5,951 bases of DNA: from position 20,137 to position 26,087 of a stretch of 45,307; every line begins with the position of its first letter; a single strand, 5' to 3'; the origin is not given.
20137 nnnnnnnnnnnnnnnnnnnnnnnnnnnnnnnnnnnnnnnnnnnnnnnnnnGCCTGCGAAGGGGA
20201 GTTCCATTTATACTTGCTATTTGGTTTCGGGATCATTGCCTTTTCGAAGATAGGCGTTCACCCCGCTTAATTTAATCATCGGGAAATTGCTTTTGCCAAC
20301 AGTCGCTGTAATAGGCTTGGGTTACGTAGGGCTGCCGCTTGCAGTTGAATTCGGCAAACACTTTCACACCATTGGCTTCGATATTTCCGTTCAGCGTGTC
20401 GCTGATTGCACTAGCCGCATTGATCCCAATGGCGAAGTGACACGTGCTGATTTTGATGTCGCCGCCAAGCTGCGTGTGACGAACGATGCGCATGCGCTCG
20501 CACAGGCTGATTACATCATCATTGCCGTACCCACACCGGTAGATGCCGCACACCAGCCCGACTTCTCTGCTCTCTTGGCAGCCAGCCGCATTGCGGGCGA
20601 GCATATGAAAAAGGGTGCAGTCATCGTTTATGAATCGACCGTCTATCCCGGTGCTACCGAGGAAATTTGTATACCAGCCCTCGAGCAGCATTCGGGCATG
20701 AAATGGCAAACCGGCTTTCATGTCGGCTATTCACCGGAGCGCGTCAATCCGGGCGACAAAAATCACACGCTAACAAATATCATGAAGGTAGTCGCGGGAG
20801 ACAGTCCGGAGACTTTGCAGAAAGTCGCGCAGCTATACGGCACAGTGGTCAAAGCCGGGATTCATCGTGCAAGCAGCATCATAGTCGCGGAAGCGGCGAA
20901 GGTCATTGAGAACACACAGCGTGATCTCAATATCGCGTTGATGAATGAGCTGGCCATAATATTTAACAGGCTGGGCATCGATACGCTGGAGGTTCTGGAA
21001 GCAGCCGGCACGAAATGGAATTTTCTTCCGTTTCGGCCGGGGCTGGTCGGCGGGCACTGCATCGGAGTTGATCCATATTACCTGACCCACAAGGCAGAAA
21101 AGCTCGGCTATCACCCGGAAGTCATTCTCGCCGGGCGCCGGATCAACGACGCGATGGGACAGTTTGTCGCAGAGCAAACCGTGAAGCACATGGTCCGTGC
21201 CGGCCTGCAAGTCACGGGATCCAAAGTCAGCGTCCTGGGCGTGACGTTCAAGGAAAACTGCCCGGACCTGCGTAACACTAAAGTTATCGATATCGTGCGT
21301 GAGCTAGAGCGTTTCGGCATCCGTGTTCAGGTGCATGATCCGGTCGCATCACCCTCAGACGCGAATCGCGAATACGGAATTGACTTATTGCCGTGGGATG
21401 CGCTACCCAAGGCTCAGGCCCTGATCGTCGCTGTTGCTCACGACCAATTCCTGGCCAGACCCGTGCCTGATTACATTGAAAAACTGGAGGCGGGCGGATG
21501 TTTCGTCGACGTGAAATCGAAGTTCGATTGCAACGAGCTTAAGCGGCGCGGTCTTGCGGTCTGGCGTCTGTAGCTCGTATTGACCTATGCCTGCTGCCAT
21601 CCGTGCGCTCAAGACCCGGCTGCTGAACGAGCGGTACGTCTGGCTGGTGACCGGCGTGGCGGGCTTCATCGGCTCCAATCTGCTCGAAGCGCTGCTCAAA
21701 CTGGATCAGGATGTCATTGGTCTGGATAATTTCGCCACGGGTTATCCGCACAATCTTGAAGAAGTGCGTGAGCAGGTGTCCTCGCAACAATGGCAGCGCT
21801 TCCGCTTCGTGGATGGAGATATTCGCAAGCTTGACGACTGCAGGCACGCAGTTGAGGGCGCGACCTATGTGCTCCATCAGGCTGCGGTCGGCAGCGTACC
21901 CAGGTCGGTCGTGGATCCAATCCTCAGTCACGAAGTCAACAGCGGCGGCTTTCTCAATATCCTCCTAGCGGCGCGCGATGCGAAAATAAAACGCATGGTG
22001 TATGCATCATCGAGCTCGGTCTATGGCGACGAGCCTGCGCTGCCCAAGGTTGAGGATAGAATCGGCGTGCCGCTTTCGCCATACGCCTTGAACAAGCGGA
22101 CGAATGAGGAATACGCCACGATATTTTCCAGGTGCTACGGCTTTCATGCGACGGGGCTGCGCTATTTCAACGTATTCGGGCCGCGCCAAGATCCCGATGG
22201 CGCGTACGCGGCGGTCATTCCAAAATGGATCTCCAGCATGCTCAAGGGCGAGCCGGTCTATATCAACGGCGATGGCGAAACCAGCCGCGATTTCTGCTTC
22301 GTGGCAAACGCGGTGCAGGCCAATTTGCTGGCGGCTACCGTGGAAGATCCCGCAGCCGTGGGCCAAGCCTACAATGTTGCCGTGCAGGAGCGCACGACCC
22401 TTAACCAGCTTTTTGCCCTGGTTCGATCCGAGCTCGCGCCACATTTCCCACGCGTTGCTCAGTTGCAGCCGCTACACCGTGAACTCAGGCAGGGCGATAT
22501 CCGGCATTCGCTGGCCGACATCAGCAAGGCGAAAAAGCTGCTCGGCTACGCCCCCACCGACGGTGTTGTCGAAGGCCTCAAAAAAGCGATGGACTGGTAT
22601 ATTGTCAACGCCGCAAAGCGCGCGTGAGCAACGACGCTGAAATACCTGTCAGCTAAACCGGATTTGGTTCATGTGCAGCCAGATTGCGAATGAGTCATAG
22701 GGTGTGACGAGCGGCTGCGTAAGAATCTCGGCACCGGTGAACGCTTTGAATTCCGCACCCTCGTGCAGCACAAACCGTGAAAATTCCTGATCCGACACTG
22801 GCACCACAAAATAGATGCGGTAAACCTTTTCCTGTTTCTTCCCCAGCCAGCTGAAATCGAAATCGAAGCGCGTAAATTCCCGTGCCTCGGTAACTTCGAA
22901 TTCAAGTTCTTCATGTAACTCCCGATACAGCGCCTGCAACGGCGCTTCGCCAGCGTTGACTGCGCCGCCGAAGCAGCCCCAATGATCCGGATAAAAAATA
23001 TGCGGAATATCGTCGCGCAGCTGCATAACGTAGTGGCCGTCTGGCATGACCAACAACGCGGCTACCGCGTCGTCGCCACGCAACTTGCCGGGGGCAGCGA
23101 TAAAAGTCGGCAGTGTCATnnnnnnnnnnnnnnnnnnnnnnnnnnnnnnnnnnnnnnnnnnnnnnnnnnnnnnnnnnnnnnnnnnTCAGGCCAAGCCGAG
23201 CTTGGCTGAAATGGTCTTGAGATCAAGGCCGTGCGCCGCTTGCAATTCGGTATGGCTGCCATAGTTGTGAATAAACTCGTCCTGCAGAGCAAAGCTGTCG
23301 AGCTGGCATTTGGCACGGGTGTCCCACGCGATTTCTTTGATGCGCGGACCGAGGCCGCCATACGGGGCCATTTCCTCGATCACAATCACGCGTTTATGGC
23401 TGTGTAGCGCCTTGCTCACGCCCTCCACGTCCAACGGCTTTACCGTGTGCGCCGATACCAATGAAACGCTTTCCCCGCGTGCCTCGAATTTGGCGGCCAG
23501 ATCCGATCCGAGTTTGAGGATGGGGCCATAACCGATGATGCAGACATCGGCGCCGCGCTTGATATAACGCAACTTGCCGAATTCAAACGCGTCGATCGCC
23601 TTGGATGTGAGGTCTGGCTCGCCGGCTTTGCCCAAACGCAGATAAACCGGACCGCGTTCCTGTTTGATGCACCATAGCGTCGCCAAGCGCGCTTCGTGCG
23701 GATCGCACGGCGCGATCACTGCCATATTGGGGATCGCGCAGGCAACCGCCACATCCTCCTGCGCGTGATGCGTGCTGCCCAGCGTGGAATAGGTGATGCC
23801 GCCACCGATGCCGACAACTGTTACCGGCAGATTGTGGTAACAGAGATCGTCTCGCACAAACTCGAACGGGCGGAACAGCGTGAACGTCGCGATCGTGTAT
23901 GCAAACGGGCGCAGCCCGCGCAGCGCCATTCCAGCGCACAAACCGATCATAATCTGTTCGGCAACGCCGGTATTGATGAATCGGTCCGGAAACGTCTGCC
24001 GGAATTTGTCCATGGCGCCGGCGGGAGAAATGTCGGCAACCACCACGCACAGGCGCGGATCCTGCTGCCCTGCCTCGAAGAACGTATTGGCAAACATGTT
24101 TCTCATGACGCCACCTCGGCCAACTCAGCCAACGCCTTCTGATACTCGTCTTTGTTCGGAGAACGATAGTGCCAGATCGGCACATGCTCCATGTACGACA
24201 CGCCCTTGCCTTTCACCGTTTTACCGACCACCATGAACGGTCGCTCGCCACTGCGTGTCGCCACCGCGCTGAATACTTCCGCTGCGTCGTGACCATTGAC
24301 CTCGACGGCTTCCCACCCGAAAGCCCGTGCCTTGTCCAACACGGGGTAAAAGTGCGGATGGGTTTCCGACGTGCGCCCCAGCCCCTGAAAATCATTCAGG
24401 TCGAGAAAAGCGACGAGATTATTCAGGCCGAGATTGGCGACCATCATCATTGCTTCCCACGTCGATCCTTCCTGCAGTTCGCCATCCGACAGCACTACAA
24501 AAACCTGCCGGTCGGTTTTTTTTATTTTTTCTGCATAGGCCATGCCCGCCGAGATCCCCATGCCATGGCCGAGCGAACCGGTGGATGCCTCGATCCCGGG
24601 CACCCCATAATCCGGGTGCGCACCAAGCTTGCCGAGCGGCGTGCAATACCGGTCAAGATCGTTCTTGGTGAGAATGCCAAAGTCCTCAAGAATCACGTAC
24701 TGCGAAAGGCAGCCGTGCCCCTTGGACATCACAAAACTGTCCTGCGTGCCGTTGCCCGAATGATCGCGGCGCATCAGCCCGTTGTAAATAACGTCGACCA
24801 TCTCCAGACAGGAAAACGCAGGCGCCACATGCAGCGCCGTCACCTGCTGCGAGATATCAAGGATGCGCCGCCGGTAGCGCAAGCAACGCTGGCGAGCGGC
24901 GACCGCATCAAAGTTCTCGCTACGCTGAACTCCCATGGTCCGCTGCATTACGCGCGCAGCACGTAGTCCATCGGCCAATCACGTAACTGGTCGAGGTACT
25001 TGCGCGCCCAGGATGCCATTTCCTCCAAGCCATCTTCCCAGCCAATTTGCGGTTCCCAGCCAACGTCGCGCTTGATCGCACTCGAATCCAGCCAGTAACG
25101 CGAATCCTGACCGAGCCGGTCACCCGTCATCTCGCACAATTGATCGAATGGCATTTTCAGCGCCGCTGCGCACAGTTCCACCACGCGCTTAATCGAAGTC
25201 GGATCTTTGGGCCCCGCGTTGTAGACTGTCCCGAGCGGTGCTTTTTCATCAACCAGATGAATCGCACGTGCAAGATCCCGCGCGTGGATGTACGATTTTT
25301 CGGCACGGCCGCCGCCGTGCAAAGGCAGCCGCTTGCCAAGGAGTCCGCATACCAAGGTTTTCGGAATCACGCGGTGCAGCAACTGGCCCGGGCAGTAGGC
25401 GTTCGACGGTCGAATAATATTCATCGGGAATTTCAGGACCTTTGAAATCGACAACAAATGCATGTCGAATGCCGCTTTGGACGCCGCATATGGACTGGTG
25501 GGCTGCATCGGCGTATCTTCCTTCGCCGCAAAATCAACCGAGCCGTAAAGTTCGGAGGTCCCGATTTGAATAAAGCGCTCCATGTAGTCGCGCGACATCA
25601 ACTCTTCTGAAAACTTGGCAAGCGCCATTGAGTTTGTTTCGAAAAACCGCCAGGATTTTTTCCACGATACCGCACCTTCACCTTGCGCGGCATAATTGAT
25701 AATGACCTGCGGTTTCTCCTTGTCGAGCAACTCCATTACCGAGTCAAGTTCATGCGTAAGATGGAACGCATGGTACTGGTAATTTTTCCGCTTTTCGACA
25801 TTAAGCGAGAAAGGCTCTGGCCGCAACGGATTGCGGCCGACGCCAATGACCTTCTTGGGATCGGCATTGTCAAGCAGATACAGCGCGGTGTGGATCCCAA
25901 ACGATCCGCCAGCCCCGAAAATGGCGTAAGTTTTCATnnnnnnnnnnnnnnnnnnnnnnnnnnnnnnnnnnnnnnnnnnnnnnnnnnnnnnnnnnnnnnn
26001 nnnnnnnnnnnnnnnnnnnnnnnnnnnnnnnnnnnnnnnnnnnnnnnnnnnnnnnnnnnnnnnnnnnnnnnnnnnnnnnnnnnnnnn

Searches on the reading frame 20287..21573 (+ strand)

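Call 46: search_protein_families(library=pfam, proteins=[window:20287-21573:+], max_evalue=0.0001)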
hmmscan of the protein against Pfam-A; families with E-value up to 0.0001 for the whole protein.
window:20287-21573:+ (428 aa): 4 families
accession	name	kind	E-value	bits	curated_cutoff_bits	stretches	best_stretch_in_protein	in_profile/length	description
PF03721.20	UDPG_MGDP_dh_N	-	5.6e-32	111.3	27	1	5-179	2-182/187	UDP-glucose/GDP-mannose dehydrogenase family, NAD binding domain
PF00984.24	UDPG_MGDP_dh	-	9e-26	90.3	25.4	1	200-288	2-93/94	UDP-glucose/GDP-mannose dehydrogenase family, central domain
PF03720.21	UDPG_MGDP_dh_C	-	6.2e-22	78.4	30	1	316-411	2-99/103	UDP-glucose/GDP-mannose dehydrogenase family, UDP binding domain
PF03446.21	NAD_binding_2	-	2.6e-05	24.7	21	0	5-128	1-104/161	NAD binding domain of 6-phosphogluconate dehydrogenase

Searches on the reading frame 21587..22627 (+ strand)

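Call 46: search_protein_families(library=pfam, proteins=[window:21587-22627:+], max_evalue=0.0001)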
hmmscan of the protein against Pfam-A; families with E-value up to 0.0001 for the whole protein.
window:21587-22627:+ (346 aa): 6 families
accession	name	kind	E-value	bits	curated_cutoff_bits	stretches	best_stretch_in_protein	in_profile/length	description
PF01370.27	Epimerase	-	8e-59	199.4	20.9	1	19-265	1-240/240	NAD dependent epimerase/dehydratase family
PF16363.11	GDP_Man_Dehyd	-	3.5e-48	165.2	27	1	20-333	1-331/332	GDP-mannose 4,6 dehydratase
PF01073.25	3Beta_HSD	-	1.6e-19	70.5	22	1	20-264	1-248/280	3-beta hydroxysteroid dehydrogenase/isomerase family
PF02719.21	Polysacc_synt_2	-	1.2e-11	44.8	20.2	1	20-250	2-217/293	Polysaccharide biosynthesis protein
PF13460.12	NAD_binding_10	-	1.7e-06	28.5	27.2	1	62-176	30-130/184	NAD(P)H-binding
PF07993.18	NAD_binding_4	-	4.1e-06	26.6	20.1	1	21-150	1-145/258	Male sterility protein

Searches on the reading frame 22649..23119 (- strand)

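Call 46: search_protein_families(library=pfam, proteins=[window:22649-23119:-], max_evalue=0.0001)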
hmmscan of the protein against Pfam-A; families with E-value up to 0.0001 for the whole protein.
window:22649-23119:- (156 aa): 2 families
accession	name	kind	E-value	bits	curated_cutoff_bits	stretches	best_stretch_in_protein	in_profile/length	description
PF00293.34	NUDIX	-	3.7e-11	43.6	21.1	1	17-132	4-118/134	NUDIX domain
PF22327.2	Nudt16-like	-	9.2e-05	22.9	27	0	46-115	34-102/161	U8 snoRNA-decapping enzyme-like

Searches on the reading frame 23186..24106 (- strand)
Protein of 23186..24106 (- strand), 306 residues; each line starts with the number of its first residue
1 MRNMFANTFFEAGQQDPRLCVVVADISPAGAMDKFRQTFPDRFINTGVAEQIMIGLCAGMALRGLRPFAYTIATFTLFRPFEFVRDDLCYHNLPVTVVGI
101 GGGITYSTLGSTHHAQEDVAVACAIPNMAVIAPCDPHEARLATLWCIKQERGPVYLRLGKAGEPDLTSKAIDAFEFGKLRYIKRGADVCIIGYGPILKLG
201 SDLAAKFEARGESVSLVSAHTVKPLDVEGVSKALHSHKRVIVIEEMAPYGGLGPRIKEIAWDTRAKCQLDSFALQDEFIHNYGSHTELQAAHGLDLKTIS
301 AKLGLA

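Call 46: search_protein_families(library=pfam, proteins=[window:23186-24106:-], max_evalue=0.0001)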
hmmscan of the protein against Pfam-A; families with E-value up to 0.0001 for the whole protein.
window:23186-24106:- (306 aa): 3 families
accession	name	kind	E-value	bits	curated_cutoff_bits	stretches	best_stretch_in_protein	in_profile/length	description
PF02779.29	Transket_pyr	-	1.5e-31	109.8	27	1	1-160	5-169/174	Transketolase, pyrimidine binding domain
PF02780.25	Transketolase_C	-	2.2e-17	63.6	25.9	1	177-299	1-124/124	Transketolase, C-terminal domain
PF17147.9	PFOR_II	-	6.9e-05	23.6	27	0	186-263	1-78/102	Pyruvate:ferredoxin oxidoreductase core domain II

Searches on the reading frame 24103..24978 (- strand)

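Call 46: search_protein_families(library=pfam, proteins=[window:24103-24978:-], max_evalue=0.0001)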
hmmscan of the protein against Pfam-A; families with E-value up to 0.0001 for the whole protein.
window:24103-24978:- (291 aa): 3 families
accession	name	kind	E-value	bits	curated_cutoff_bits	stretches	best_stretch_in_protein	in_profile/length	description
PF00456.26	Transketolase_N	-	7.2e-29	101.3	22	1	39-261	13-250/334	Transketolase, thiamine diphosphate binding domain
PF00676.26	E1_dh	-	1.3e-07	31.3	22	1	133-248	100-218/300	Dehydrogenase E1 component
PF13292.11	DXP_synthase_N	-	2.1e-05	24.4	21.2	1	139-190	116-167/274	1-deoxy-D-xylulose-5-phosphate synthase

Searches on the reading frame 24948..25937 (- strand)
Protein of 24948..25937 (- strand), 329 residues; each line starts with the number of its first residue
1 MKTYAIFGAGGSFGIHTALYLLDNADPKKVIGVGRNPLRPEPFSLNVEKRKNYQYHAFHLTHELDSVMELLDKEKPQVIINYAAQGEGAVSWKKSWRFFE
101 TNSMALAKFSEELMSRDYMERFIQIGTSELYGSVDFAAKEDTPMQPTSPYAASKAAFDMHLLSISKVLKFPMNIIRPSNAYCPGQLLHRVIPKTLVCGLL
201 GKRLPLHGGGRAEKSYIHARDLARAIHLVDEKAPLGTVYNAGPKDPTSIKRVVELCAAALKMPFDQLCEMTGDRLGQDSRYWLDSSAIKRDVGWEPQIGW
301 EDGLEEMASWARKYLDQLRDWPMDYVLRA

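Call 46: search_protein_families(library=pfam, proteins=[window:24948-25937:-], max_evalue=0.0001)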
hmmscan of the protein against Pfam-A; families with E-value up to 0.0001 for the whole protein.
window:24948-25937:- (329 aa): 2 families
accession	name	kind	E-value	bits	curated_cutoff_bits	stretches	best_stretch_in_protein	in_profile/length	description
PF16363.11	GDP_Man_Dehyd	-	1.2e-36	127.3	27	1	6-307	2-332/332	GDP-mannose 4,6 dehydratase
PF01370.27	Epimerase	-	1.5e-33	116.6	20.9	1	6-242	3-240/240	NAD dependent epimerase/dehydratase family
